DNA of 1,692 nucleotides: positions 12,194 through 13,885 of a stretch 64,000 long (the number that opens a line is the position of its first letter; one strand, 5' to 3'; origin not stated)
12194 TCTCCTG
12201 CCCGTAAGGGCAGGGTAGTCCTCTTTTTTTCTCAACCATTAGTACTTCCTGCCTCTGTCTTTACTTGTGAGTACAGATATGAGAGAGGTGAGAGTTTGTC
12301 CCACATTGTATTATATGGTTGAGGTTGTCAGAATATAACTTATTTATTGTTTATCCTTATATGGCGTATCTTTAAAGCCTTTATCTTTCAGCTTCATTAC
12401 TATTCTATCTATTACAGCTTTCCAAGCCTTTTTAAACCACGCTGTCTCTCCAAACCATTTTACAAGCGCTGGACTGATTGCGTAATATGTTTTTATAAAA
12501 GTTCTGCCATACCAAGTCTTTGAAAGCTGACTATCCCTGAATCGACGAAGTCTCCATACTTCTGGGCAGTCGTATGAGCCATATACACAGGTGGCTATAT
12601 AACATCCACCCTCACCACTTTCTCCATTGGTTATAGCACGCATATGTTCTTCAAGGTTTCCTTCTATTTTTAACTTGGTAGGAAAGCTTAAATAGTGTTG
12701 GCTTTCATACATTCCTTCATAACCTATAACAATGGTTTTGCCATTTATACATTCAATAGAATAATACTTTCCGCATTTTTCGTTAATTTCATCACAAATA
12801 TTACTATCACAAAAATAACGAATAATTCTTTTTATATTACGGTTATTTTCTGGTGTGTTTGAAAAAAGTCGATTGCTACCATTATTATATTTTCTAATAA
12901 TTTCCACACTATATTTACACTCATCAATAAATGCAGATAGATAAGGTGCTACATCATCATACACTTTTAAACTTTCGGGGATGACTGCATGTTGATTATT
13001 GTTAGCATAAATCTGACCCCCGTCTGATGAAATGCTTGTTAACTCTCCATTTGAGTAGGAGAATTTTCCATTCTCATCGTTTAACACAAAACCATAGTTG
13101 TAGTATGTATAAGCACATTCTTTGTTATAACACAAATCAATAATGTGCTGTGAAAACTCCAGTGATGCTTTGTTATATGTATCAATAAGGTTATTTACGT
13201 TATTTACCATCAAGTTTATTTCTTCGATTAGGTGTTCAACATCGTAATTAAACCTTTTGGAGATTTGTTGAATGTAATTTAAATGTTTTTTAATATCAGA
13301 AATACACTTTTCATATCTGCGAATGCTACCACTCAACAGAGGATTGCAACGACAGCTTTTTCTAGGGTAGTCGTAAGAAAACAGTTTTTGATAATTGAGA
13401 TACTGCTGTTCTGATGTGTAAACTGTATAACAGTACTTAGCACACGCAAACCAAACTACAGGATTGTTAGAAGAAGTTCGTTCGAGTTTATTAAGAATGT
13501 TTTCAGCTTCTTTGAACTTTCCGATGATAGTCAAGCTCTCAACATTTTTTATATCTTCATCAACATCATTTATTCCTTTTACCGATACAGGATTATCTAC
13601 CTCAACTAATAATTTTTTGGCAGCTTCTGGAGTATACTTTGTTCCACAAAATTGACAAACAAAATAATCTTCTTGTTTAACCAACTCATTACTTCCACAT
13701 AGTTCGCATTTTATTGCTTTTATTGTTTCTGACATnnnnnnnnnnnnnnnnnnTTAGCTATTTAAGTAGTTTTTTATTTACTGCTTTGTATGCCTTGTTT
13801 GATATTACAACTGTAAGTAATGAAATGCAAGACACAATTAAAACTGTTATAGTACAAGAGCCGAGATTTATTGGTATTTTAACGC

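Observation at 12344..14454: Cargo module A: 4-TM protein with a zinc-ribbon / Cys-rich C-terminal-module protein, candidate undescribed accessory or defence-like pair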

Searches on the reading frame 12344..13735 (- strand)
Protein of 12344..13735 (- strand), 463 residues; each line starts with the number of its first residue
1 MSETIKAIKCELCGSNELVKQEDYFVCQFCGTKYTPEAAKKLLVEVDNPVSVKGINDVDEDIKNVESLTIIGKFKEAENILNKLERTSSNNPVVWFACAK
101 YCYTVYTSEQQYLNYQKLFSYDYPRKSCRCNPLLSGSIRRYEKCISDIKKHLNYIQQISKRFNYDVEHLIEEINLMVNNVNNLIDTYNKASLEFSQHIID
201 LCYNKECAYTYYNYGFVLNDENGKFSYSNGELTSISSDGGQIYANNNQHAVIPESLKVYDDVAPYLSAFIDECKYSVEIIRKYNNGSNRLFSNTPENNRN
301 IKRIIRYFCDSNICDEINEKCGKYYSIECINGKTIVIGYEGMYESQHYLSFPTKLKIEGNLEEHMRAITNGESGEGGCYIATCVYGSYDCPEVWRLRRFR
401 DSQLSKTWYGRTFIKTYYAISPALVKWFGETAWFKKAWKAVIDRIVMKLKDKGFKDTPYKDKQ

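Call 3: search_protein_families(library=pfam, proteins=[window:12344-13735:-], max_evalue=1)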
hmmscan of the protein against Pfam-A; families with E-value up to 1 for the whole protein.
window:12344-13735:- (463 aa): 4 families
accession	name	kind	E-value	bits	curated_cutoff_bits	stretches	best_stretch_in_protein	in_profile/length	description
PF08792.16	A2L_zn_ribbon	-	2.5e-05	24.2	22.9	1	8-32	4-29/33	A2L zinc ribbon domain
PF10080.14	FtrD-like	-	0.011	16.3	26.3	1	9-37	36-64/101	Membrane iron-sulfur containing protein FtrD-like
PF14446.12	Prok-RING_1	-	0.037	14.4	29.1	1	8-34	5-30/54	Prokaryotic RING finger family 1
PF11781.13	Zn_ribbon_RRN7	-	0.64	10.2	27.1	1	6-34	3-31/32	Zinc-finger of RNA-polymerase I-specific TFIIB, Rrn7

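Call 4: search_protein_families(library=ncbifam, proteins=[window:12344-13735:-], max_evalue=1)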
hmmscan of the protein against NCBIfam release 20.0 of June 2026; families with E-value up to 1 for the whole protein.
window:12344-13735:- (463 aa): 1 family
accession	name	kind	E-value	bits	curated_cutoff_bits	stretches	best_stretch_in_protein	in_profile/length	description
NF041770.1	CFI_box_CTERM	domain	1.4e-21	76.1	40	1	378-446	1-69/69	CFI-box-CTERM domain-containing protein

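Call 5: search_protein_families(library=padloc, proteins=[window:12344-13735:-], max_evalue=1)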
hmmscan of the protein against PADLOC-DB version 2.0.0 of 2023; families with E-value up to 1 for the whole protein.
window:12344-13735:- (463 aa): 0 families

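Call 11: find_homologous_proteins(query=window:12344-13735:-)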
Query window:12344-13735:- (463 aa): 4177 proteins with E <= 0.001 among 7703 candidates; the best 120 are listed.
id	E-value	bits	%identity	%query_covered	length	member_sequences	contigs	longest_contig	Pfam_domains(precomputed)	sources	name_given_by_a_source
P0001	0.0e+0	1075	100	100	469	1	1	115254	-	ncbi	-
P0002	2.9e-107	377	44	100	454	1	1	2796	PF08792.17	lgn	-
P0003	1.7e-105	371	43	100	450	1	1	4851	PF08792.17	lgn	-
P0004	7.5e-99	350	43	100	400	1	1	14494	PF08792.17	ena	-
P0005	1.4e-86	309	43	99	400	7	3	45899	PF08792.17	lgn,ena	-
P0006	2.9e-70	255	76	22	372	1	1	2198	PF08792.17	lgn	-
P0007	1.0e-65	240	32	99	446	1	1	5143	-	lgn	-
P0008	1.4e-64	237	64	25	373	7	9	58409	PF08792.17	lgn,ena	-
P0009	1.6e-63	233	79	19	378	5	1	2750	-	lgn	-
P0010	3.5e-62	229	74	19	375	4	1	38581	-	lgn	-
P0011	5.0e-60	222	33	99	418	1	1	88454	-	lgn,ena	-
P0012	2.2e-58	216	69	18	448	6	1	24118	-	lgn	-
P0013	2.4e-56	209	45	36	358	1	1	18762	PF11781.14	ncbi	-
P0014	9.9e-56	207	66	22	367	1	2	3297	-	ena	-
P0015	1.9e-55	207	65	19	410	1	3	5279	-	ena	-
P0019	4.8e-55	205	66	21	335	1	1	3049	PF08792.17,PF11781.14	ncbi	-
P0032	5.1e-54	202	67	20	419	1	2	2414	PF08792.17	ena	-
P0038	7.7e-54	201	62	22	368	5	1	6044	PF08792.17,PF11781.14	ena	-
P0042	1.0e-53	201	55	23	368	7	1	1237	PF08792.17,PF11781.14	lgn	-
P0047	1.5e-53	200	63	21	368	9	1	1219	PF08792.17,PF11781.14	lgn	-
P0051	2.7e-53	199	66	20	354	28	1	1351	PF08792.17,PF11781.14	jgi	jgi:hypothetical protein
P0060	3.8e-53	199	34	99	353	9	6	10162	PF08792.17,PF11781.14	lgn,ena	-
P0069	5.3e-53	198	68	19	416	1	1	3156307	PF07719.24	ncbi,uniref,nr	ncbi:hypothetical protein KQI82_04580 [Oscillibacter sp. MSJ-2]|uniref:Tetratricopeptide repeat prot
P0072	6.2e-53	198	67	20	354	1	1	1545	PF08792.17,PF11781.14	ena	-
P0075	6.8e-53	198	72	19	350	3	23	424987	PF11781.14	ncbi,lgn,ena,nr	ncbi:MAG: TFIIB-type zinc finger domain-containing protein [Bacteroidales bacterium]|nr:TFIIB-type z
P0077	6.9e-53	198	65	20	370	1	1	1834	PF08792.17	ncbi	-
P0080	8.0e-53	198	64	23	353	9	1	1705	PF08792.17,PF11781.14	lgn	-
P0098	1.4e-52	197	64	21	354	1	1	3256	PF08792.17,PF11781.14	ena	-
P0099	1.4e-52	197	62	21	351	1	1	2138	PF08792.17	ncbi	-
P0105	1.6e-52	197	62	22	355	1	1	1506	PF08792.17,PF11781.14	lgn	-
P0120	2.4e-52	196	66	19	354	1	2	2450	PF08792.17,PF11781.14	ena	-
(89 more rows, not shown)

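Call 13: find_encoding_contigs(protein=P0005, flank=6000, max_places=4)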
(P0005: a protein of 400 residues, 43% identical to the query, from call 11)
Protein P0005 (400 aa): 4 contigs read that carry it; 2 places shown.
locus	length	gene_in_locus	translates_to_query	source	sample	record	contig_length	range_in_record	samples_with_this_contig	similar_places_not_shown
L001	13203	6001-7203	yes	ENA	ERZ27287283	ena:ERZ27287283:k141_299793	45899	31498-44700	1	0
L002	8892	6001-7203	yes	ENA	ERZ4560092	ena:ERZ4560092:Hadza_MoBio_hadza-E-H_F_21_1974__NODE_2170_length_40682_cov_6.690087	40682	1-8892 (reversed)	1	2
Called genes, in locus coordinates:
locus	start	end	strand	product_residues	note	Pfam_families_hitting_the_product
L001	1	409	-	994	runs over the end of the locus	PF24883:NPHP3_N (faint)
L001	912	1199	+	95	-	-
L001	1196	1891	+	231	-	PF06414:Zeta_toxin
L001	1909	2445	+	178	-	-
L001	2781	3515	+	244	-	-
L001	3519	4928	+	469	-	-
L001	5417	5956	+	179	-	-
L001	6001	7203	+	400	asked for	PF08792:A2L_zn_ribbon (faint)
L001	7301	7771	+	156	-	-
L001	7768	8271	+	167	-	-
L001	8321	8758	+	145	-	PF13328:HD_4 (weak)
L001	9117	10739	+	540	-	PF04851:ResIII (faint)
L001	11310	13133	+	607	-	PF00078:RVT_1, PF01348:Intron_maturas2, PF21368:AI2M-like_HNH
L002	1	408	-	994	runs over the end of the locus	PF24883:NPHP3_N (faint)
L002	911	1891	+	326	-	PF06414:Zeta_toxin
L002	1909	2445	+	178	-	-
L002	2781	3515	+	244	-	-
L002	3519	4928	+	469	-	-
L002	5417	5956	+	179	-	-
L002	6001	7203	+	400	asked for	PF08792:A2L_zn_ribbon (faint)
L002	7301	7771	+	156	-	-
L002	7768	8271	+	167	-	-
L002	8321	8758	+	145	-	PF13328:HD_4 (weak)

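Call 14: find_encoding_contigs(protein=P0011, flank=6000, max_places=3)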
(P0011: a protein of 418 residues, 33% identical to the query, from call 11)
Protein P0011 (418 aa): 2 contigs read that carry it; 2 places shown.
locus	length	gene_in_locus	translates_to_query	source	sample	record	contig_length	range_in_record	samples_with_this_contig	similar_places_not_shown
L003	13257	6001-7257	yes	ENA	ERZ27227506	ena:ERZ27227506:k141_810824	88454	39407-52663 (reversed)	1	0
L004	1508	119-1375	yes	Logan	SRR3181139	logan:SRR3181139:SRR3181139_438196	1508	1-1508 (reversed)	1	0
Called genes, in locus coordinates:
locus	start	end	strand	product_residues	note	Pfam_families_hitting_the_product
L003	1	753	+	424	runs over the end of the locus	PF12897:Asp_aminotransf, PF00155:Aminotran_1_2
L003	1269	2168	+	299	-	-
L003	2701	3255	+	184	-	PF21349:RUBY_RBDX, PF00210:Ferritin (faint), PF02915:Rubrerythrin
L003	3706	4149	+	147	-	-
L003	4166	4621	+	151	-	-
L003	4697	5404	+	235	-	-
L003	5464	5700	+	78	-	-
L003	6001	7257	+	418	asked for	-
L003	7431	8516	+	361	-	PF25583:WCX (faint), PF13280:WYL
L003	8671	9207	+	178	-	-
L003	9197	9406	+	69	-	-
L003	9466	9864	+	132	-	PF02556:SecB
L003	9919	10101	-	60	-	-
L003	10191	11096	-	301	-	PF02899:Phage_int_SAM_1, PF13495:Phage_int_SAM_4, PF00589:Phage_integrase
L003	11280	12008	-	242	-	PF20772:TACO1_YebC_N, PF01709:Transcrip_reg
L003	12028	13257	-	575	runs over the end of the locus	-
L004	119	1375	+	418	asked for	-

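Call 15: find_encoding_contigs(protein=P0004, flank=6000, max_places=3)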
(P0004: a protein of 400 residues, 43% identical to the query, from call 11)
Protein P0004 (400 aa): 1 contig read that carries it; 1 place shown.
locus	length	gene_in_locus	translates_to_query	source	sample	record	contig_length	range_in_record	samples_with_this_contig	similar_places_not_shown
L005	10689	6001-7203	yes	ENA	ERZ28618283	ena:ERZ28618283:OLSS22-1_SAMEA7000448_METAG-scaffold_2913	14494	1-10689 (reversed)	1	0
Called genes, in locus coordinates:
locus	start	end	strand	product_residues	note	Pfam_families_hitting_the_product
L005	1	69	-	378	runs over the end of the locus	PF14657:Arm-DNA-bind_4 (faint), PF14659:Phage_int_SAM_3, PF00589:Phage_integrase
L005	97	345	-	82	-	-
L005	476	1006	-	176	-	PF07275:ArdA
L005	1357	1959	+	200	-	-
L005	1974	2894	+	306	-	-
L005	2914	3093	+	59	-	-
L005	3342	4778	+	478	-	-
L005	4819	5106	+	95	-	-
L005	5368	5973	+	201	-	-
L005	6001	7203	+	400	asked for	PF08792:A2L_zn_ribbon (weak)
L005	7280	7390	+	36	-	-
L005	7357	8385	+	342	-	-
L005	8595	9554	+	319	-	-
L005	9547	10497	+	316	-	-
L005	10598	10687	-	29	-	?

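Call 31: find_related_loci(query=A1, collection=genome_contigs, flank=8000)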
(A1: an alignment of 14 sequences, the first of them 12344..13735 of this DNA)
Query A1 (463 aa) in genome_contigs; peptide patterns used: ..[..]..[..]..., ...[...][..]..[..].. (x = any residue, [..] = any of these).
600 stretches matched a pattern (row limit reached: there are more); 583 encode a relative of the query (tblastn E <= 1e-3); the best 80 are kept; 80 distinct loci.
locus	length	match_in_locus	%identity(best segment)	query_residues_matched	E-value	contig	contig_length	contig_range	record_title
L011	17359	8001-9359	31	5-462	1e-50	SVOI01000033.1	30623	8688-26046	MAG: Oscillospiraceae bacterium isolate SIG561 NODE_8079_length_30623_cov_3.313156, whole genome shotgun sequence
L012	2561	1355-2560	31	5-457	8e-49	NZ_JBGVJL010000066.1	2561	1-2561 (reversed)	MAG: Ruminococcus sp. isolate fecal_MAG_112 fecal_MAG_112_contig_0066, whole genome shotgun sequence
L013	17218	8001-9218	28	5-463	7e-48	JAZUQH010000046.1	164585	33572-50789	MAG: Acutalibacteraceae bacterium isolate T1900044860_TS20190326.MAGScoT_cleanbin_000003 SGB_3093_k141_1084919, whole ge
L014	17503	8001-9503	66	5-463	8e-43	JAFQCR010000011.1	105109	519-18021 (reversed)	MAG: Clostridia bacterium isolate RGIG1699 Goat_Cecum-2__c392503, whole genome shotgun sequence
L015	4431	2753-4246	62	3-463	5e-43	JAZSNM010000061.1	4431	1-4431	MAG: Christensenellaceae bacterium isolate T1900044551_TS20190017.MAGScoT_cleanbin_000008 SGB_233_k141_1722419, whole ge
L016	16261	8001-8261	76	376-462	2e-42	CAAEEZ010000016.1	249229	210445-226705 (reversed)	MAG TPA_asm: Clostridia bacterium, isolate HGM11377, WGS project CAAEEZ010000000 data, contig: ERS396527_4_k85_162601, w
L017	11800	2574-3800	69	5-463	8e-42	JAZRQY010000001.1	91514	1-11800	MAG: Candidatus Scatosoma sp. isolate T1900045358_YK20190048.MAGScoT_cleanbin_000014 SGB_6802_k141_2794652, whole genome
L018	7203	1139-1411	69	373-463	6e-42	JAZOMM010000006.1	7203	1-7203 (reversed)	MAG: Christensenellaceae bacterium isolate T1900045647_YK20190341.MAGScoT_cleanbin_000015 SGB_8177_k141_406404, whole ge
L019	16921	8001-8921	72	1-463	7e-42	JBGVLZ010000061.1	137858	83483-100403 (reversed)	MAG: Eubacteriales bacterium isolate fecal_MAG_27 fecal_MAG_27_contig_0061, whole genome shotgun sequence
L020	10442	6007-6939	60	5-463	4e-42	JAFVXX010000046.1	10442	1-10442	MAG: Clostridia bacterium isolate RGIG5495 Sheep_Colon.Co__c860714, whole genome shotgun sequence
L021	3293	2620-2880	71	376-462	1e-41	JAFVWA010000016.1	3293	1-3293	MAG: Clostridia bacterium isolate RGIG5446 Sheep_Colon-5__c48347, whole genome shotgun sequence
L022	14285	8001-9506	72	5-463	3e-41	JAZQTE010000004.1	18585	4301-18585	MAG: Acutalibacteraceae bacterium isolate T1900045192_TC20190188.MAGScoT_cleanbin_000009 SGB_5296_k141_2614825, whole ge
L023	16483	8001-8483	47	312-463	5e-41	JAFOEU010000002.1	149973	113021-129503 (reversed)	MAG: Clostridia bacterium isolate RGIG402 Dairy_cattle_Colon-5__c23204, whole genome shotgun sequence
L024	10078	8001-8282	67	370-463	6e-41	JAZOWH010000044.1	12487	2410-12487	MAG: Candidatus Fimenecus sp. isolate T1900045523_YK20190217.MAGScoT_cleanbin_000058 SGB_7656_k141_1979054, whole genome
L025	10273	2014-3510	58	5-462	5e-41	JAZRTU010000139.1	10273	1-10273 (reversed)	MAG: Eubacteriales bacterium isolate T1900045338_YK20190027.MAGScoT_cleanbin_000081 SGB_6640_k141_2345337, whole genome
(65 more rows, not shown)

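Call 38: predict_structure(alignment_id=A1)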
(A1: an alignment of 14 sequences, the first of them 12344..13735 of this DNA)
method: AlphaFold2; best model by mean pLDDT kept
length: 463 residues; sequences in the alignment: 14
mean_pLDDT: 72.4   pTM: 0.52
mean pLDDT of the five models: 72.4, 72.4, 70.8, 70.6, 69.1
residues with pLDDT >= 90: 80; 70-90: 204; 50-70: 118; < 50: 61
segments of 3 or more residues with pLDDT < 50: 1-5, 45-55, 234-256, 286-289, 372-378, 389-391, 460-463
pLDDT, mean of each block of 10 residues (from residue 1): 53 75 80 77 49 56 89 87 89 94 90 79 58 75 94 94 93 96 88 79 84 67 57 43 31 45 69 84 60 68 88 86 83 88 74 89 82 46 53 56 61 58 60 74 74 62 37
secondary structure, 60 per line:
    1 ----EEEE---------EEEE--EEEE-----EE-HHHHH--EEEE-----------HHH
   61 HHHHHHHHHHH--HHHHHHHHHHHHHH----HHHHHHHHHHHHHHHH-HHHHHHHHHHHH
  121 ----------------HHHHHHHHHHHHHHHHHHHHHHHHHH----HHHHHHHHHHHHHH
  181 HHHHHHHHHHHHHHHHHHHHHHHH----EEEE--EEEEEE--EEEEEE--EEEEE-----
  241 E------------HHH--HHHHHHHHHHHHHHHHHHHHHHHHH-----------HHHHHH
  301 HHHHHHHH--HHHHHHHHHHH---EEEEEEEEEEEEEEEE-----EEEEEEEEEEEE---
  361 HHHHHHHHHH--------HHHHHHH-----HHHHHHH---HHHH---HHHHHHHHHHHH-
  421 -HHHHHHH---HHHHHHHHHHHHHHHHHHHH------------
elements in order: E5-8 E18-21 E24-27 H36-40 E43-46 H58-71 H74-87 H92-107 H109-120 H137-162 H167-204 E209-212 E215-220 E223-228 E231-235 H259-283 H295-308 H311-321 E325-340 E346-357 H361-370 H379-385 H391-397 H401-404 H408-419 H422-428 H432-451

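Call 46: fold_search(model_id=the predicted structure, library=pdb)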
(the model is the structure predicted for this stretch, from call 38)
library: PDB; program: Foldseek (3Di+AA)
matches with E <= 10: 1008; with E <= 0.001: 0
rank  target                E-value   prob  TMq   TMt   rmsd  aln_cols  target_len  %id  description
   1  5tqb_B                9.7e-03  1.00  0.20  0.27   6.3       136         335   13  Crystal structure of assembly chaperone of ribosomal protein L4 (Acl4) in complex with ribosomal protein L4 (RpL4) (released 2017-02-15)
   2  5fzq_B                3.8e-02  0.97  0.12  0.40  11.6       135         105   16  Designed TPR Protein M4N (released 2016-10-12)
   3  8re7_A                4.6e-02  0.87  0.12  0.13  15.5       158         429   18  Aspartyl/Asparaginyl beta-hydroxylase (AspH) R735W variant in complex with Mn, 2-oxoglutarate and a Factor X derived p (released 2024-12-18)
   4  5jjt_B                5.6e-02  0.94  0.13  0.12  10.7       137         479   15  Crystal structure of a type 5 serine/threonine protein phosphatase from Arabidopsis thaliana (released 2017-04-26)
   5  5waq                  7.2e-02  0.89  0.13  0.25  12.8       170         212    6  Structure of BamD from Neisseria gonorrhoeae (released 2017-12-06)
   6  8f17_A                7.5e-02  0.90  0.12  0.34  10.1       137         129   13  Structure of the STUB1 TPR domain in complex with H204, an all-D Helicon Polypeptide (released 2023-02-15)
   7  8f15_A                7.9e-02  0.95  0.15  0.39   9.5       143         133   10  Structure of the STUB1 TPR domain in complex with H202, an all-D Helicon Polypeptide (released 2023-02-15)
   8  5fzr_A                8.3e-02  0.87  0.10  0.36  13.4       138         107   17  Designed TPR Protein M4N delta C (CF I) (released 2016-10-12)
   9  8re6_A                8.3e-02  0.80  0.12  0.13  15.5       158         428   18  Aspartyl/Asparaginyl beta-hydroxylase (AspH) R735Q variant in complex with Mn, 2-oxoglutarate and a Factor X derived p (released 2024-12-18)
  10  8re5_A                8.7e-02  0.80  0.12  0.13  14.7       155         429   18  Aspartyl/Asparaginyl beta-hydroxylase (AspH) R735Q variant in complex with Mn, 2-oxosuberate and a Factor X derived pe (released 2024-12-18)
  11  5efr                  9.2e-02  0.35  0.14  0.15  21.1       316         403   13  Crystal Structure of a BamA-BamD fusion (released 2016-01-27)
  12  6tzt_A                9.6e-02  0.85  0.11  0.17  16.3       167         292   12  Crystal structure of human alpha/epsilon-COP of the COPI vesicular coat bound to alpha-COP STM2 (released 2019-11-13)
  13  5a7d_D                1.1e-01  0.98  0.17  0.23  10.8       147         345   12  Tetrameric assembly of LGN with Inscuteable (released 2016-08-03)
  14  5jqy_A                1.1e-01  0.72  0.12  0.13  15.5       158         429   18  Aspartyl/Asparaginyl beta-hydroxylase (AspH)oxygenase and TPR domains in complex with manganese, N-oxalylglycine and f (released 2017-05-24)
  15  6nsv_A                1.2e-01  0.89  0.13  0.37   9.6       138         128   12  Crystal structure of the human CHIP TPR domain in complex with a 5mer acetylated optimized peptide (released 2019-07-31)
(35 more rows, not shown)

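Call 50: search_protein_families(library=phrogs, proteins=[window:12344-13735:-], max_evalue=0.01)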
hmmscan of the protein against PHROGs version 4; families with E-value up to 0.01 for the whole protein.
window:12344-13735:- (463 aa): 0 families
